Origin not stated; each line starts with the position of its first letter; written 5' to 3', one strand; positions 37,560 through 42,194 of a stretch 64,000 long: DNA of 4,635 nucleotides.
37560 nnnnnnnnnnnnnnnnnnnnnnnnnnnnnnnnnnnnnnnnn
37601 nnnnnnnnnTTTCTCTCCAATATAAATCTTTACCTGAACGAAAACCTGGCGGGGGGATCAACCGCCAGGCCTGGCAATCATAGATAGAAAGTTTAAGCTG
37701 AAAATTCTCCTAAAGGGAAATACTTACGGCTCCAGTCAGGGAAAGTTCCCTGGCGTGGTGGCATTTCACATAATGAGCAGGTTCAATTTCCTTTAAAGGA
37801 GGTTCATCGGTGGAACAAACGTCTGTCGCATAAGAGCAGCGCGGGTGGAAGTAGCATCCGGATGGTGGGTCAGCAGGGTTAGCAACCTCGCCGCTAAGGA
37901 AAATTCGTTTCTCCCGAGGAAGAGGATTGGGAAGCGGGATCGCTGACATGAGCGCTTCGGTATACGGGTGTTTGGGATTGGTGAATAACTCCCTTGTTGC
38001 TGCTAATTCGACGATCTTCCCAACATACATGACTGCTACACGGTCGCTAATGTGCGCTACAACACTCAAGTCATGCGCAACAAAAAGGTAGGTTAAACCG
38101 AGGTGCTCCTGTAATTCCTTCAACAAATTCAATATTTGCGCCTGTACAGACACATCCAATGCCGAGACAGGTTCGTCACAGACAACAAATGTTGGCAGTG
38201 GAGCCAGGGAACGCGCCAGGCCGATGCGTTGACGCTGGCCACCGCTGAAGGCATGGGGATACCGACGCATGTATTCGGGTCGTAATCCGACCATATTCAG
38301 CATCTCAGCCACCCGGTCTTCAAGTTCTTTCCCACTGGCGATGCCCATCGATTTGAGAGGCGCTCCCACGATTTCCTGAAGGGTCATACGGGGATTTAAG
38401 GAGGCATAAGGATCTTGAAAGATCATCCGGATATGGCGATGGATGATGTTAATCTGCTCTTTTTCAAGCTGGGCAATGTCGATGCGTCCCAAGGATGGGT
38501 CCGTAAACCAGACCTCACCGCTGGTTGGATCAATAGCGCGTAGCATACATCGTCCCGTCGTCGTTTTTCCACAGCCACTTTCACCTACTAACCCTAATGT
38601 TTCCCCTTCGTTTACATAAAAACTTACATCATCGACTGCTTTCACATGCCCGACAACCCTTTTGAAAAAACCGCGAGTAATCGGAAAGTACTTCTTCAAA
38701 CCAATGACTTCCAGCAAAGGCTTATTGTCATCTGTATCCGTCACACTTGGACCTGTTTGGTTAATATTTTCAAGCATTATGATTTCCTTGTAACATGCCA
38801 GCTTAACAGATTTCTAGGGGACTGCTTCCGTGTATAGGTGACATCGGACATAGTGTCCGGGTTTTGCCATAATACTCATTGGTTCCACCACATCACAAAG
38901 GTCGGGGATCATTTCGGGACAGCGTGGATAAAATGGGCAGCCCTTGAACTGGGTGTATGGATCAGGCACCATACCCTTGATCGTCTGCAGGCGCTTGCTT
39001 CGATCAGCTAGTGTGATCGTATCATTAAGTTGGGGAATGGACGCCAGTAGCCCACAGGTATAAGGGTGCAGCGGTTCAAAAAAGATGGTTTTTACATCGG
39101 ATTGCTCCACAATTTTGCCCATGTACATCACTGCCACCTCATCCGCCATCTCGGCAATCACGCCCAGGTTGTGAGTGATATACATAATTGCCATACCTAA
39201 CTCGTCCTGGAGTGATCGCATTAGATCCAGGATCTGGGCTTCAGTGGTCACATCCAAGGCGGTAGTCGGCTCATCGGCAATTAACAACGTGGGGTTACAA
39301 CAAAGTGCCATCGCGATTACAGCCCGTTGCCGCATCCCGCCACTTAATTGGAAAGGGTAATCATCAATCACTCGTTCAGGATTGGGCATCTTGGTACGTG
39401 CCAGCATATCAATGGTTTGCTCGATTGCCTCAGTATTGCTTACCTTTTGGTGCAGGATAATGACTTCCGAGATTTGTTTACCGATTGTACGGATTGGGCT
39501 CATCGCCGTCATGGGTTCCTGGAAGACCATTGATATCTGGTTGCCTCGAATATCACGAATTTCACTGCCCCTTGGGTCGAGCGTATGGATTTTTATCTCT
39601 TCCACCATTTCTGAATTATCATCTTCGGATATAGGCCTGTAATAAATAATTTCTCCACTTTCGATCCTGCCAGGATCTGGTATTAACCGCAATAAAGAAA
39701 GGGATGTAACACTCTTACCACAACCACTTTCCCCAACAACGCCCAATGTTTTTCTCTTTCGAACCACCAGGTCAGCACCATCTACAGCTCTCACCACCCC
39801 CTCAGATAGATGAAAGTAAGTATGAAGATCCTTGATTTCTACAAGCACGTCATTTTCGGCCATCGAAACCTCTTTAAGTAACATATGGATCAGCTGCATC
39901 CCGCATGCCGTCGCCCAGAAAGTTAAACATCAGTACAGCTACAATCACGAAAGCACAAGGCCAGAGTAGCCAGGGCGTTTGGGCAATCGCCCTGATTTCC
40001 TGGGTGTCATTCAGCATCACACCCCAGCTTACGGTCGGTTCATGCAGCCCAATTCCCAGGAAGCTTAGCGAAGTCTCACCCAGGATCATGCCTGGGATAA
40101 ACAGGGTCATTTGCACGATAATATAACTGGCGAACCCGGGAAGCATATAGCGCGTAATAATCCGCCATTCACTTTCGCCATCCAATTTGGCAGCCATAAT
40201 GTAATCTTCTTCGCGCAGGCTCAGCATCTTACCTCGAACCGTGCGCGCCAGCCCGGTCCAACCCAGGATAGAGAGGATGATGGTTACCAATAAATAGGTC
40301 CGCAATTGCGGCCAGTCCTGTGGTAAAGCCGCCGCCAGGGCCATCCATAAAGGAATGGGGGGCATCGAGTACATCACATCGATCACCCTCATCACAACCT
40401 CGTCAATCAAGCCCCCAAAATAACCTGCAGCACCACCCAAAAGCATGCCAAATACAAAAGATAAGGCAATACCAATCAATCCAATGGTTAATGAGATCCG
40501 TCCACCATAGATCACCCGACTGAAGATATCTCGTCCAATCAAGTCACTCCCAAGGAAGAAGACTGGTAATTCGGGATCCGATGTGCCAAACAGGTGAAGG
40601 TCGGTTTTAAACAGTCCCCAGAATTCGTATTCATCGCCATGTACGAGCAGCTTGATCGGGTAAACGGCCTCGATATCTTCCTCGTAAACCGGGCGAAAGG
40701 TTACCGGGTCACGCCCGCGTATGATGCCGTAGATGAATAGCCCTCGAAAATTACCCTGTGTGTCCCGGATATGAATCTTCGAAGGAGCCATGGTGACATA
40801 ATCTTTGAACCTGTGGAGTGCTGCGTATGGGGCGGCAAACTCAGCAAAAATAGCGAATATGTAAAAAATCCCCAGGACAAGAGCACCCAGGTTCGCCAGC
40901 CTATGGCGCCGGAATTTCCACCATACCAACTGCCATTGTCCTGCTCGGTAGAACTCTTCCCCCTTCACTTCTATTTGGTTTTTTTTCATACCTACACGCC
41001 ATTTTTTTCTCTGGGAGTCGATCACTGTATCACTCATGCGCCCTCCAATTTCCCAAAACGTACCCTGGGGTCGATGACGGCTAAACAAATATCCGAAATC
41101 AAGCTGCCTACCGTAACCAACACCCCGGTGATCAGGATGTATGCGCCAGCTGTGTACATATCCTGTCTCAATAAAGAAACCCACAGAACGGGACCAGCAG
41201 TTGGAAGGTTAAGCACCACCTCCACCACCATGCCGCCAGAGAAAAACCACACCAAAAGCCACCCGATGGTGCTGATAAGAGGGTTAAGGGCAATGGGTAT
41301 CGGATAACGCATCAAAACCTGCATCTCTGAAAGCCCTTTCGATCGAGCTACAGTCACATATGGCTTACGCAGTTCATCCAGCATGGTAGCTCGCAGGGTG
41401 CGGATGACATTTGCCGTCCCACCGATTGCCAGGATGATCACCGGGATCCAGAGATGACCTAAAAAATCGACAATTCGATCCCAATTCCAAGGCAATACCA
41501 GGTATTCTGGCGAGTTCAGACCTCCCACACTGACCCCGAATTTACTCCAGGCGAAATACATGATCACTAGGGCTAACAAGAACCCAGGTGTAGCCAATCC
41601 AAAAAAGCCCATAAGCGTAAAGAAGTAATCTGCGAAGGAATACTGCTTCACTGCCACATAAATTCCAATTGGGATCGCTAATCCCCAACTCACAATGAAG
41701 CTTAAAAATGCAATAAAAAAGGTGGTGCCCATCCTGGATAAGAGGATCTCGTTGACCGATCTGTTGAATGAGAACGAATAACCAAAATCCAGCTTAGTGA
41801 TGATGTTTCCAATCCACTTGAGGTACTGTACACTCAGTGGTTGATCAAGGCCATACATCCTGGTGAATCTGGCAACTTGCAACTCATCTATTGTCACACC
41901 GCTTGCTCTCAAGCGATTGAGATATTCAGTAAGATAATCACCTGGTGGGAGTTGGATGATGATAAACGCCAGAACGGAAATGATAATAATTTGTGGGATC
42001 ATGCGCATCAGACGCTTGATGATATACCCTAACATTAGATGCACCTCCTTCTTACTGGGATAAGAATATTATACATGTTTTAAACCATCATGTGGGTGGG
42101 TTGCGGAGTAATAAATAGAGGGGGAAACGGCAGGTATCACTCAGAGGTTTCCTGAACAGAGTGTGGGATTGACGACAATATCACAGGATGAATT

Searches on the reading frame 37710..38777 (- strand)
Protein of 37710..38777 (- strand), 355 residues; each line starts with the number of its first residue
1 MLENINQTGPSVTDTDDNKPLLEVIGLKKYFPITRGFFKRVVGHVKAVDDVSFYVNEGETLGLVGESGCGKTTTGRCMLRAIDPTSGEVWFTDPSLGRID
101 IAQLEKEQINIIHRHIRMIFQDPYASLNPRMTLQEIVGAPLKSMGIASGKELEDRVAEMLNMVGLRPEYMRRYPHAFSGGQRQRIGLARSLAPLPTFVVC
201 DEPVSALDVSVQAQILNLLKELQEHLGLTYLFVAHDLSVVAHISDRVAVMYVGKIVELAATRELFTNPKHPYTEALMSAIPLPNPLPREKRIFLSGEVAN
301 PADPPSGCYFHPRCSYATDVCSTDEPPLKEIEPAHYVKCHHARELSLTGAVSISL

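Call 6: search_protein_families(library=pfam, proteins=[window:37710-38777:-], max_evalue=0.001)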
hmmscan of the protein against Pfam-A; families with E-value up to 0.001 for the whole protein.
window:37710-38777:- (355 aa): 2 families
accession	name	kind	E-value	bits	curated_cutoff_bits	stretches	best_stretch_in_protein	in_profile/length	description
PF00005.33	ABC_tran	-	4.9e-29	102.1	25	1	49-204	2-136/137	ABC transporter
PF08352.17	oligo_HPY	-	1.6e-18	67.3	27.1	1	256-321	1-65/65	Oligopeptide/dipeptide transporter, C-terminal region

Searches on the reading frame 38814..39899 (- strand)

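Call 6: search_protein_families(library=pfam, proteins=[window:38814-39899:-], max_evalue=0.001)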
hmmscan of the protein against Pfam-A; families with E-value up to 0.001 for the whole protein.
window:38814-39899:- (361 aa): 3 families
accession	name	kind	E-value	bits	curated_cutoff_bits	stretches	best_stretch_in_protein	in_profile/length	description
PF00005.33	ABC_tran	-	1.3e-21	78.1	25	1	41-213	3-137/137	ABC transporter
PF08352.17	oligo_HPY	-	1.1e-15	58.2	27.1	1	264-330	1-61/65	Oligopeptide/dipeptide transporter, C-terminal region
PF13304.12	AAA_21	-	0.0006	20.4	27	0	181-248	234-303/304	AAA domain, putative AbiEii toxin, Type IV TA system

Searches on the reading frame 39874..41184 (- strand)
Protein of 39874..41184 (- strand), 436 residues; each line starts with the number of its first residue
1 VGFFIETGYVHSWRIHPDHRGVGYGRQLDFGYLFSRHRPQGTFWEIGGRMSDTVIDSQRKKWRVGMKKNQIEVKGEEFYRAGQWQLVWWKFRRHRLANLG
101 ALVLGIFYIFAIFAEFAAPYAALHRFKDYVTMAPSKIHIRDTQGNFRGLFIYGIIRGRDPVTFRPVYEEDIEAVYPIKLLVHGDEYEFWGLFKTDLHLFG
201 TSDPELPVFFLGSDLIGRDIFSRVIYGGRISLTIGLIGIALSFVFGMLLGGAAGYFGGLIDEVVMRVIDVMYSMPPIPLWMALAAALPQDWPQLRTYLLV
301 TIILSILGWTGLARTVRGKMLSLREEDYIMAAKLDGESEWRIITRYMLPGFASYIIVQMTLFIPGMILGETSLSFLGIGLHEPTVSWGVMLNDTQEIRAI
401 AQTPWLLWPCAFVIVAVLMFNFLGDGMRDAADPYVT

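Call 6: search_protein_families(library=pfam, proteins=[window:39874-41184:-], max_evalue=0.001)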
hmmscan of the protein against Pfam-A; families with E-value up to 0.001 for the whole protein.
window:39874-41184:- (436 aa): 2 families
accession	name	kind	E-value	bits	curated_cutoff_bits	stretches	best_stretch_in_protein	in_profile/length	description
PF00528.27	BPD_transp_1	-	5.4e-29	101.7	26.4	1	246-433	1-180/184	Binding-protein-dependent transport system inner membrane component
PF12911.12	OppC_N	-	3.6e-12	46.4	23.9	1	83-121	2-40/53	N-terminal TM domain of oligopeptide transport permease C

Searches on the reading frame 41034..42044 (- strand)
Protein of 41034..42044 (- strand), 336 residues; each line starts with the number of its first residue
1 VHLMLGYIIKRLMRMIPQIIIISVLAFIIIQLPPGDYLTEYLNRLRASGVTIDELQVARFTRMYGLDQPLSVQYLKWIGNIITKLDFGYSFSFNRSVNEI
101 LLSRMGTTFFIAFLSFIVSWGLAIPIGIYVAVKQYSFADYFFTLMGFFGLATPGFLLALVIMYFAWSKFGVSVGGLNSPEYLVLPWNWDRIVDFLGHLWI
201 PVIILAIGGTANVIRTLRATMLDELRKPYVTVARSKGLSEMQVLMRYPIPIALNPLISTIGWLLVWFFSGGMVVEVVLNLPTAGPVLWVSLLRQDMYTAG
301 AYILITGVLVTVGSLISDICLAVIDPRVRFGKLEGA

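Call 6: search_protein_families(library=pfam, proteins=[window:41034-42044:-], max_evalue=0.001)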
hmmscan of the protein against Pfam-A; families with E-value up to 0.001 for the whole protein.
window:41034-42044:- (336 aa): 2 families
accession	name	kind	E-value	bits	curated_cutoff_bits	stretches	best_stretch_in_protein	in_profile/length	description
PF00528.27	BPD_transp_1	-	3.5e-26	92.5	26.4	1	123-329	1-183/184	Binding-protein-dependent transport system inner membrane component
PF19300.4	BPD_transp_1_N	-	2.3e-08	34.7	23.8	1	4-110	1-112/114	Binding-prot-dependent transport system membrane comp, N-term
